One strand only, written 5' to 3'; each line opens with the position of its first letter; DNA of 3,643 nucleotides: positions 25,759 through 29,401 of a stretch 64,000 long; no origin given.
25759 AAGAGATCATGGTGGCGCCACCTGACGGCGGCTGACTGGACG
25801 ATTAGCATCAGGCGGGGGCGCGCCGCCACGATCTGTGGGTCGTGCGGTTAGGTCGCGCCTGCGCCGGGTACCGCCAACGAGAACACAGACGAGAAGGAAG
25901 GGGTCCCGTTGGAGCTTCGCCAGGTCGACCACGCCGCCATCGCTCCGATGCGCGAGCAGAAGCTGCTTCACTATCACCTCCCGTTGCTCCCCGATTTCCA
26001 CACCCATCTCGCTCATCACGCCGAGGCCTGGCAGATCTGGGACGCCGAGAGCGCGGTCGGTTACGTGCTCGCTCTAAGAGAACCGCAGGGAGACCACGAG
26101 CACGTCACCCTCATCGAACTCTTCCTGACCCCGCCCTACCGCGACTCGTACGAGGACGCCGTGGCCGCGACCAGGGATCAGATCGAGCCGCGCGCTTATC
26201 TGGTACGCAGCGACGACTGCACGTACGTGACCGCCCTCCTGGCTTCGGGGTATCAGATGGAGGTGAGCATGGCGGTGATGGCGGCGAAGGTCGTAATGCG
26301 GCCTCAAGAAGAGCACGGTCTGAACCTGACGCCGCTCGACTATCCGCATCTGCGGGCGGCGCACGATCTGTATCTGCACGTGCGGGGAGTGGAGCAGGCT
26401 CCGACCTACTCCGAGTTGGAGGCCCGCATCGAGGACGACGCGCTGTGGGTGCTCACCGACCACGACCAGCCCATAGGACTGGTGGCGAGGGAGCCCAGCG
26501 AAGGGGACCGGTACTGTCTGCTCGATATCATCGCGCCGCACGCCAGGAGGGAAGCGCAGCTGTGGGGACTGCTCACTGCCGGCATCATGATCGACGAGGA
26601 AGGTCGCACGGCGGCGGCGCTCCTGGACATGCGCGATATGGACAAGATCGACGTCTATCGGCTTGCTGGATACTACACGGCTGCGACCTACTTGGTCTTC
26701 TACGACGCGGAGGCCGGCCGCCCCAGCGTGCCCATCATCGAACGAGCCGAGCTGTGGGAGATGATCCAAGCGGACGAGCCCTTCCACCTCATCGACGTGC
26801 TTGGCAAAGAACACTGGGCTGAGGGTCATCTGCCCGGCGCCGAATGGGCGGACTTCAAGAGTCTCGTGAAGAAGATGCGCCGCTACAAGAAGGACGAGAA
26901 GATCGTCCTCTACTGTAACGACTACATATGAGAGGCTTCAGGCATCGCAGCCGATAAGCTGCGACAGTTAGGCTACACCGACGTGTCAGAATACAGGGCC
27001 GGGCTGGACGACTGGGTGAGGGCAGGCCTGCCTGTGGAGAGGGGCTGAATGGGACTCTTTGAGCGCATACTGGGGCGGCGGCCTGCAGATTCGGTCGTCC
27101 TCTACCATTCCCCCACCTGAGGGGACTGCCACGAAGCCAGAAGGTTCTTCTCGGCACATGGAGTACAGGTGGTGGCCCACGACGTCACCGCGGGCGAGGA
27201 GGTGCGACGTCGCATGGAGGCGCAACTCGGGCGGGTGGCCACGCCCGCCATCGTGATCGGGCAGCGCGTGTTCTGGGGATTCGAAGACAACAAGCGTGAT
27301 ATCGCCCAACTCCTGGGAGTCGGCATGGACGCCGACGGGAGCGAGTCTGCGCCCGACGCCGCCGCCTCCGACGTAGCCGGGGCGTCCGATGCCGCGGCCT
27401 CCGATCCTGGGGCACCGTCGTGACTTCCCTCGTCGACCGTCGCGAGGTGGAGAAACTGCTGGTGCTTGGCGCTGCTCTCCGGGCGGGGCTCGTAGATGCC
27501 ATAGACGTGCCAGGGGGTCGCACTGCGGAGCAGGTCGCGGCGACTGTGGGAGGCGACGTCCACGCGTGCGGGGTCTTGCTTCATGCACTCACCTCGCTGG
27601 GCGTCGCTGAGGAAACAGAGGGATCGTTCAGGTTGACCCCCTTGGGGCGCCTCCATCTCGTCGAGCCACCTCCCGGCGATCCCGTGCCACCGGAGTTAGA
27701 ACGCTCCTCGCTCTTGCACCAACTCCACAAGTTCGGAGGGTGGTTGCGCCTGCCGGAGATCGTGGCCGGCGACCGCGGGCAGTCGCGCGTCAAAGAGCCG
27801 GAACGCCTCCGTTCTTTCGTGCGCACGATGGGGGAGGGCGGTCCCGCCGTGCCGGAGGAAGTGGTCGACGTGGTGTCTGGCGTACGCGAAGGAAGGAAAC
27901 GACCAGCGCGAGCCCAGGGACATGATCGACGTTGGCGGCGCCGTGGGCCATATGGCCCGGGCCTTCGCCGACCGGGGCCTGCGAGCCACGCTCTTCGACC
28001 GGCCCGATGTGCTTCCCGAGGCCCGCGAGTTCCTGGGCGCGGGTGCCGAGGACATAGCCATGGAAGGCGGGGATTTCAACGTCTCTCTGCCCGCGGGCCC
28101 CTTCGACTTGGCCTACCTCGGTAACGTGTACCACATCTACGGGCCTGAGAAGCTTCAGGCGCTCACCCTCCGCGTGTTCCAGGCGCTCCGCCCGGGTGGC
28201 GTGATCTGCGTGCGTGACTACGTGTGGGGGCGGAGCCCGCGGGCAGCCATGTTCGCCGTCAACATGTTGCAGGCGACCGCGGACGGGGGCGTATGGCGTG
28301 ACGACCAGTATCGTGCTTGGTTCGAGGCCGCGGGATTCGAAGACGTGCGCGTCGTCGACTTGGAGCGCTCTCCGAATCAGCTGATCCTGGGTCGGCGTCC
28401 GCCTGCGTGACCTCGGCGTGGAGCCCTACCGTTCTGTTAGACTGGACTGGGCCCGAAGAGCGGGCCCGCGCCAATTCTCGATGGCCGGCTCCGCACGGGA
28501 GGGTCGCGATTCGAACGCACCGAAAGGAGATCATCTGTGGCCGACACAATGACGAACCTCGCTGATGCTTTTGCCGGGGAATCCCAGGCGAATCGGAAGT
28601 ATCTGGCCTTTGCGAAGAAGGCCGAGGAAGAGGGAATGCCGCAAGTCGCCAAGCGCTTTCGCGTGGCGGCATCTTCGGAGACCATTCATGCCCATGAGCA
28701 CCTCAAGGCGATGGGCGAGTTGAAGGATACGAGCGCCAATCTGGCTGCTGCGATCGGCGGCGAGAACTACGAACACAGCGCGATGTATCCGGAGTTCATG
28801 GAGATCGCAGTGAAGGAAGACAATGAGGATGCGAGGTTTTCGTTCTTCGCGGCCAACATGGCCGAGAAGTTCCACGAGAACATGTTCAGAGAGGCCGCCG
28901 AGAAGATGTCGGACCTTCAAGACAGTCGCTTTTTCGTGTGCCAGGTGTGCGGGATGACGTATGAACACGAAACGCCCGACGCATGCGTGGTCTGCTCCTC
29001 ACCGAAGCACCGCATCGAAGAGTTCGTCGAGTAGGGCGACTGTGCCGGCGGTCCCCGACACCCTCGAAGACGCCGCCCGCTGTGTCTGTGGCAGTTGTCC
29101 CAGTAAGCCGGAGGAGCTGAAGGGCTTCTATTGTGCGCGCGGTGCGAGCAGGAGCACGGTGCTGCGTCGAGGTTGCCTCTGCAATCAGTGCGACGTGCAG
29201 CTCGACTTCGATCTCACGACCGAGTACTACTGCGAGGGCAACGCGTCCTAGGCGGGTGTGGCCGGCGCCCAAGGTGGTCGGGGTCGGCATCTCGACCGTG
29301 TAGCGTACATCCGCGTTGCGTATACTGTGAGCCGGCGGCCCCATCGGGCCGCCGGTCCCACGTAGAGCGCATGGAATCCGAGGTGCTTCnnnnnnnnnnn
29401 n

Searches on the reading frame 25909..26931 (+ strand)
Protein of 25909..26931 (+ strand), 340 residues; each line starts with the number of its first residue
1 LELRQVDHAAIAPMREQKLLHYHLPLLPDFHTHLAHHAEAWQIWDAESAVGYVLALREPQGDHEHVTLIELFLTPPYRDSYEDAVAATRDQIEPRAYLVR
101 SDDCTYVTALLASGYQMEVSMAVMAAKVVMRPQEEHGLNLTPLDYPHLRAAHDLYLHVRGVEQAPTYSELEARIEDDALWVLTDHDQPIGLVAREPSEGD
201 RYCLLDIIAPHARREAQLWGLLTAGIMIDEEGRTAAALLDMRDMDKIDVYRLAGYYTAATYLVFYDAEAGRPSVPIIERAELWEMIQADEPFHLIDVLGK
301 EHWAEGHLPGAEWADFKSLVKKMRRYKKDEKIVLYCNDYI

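Call 19: search_protein_families(library=pfam, proteins=[window:25909-26931:+], max_evalue=0.00001)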
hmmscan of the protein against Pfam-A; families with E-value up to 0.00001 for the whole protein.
window:25909-26931:+ (340 aa): 1 family
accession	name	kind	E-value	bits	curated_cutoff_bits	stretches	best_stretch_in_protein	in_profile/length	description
PF00581.25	Rhodanese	-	3.4e-08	34.3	22.2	1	280-338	3-70/102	Rhodanese-like domain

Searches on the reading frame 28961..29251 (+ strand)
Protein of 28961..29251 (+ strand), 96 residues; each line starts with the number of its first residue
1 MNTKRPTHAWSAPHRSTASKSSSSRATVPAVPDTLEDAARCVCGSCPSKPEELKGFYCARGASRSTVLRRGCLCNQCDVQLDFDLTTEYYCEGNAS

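Call 56: search_protein_families(library=pfam, proteins=[window:28961-29251:+], max_evalue=0.0001)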
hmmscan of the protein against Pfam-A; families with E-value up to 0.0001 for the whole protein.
window:28961-29251:+ (96 aa): 1 family
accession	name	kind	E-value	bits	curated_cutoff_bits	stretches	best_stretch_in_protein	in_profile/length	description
PF10967.13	DUF2769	-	8.1e-12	46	22.8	1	41-91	1-56/57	Protein of unknown function (DUF2769)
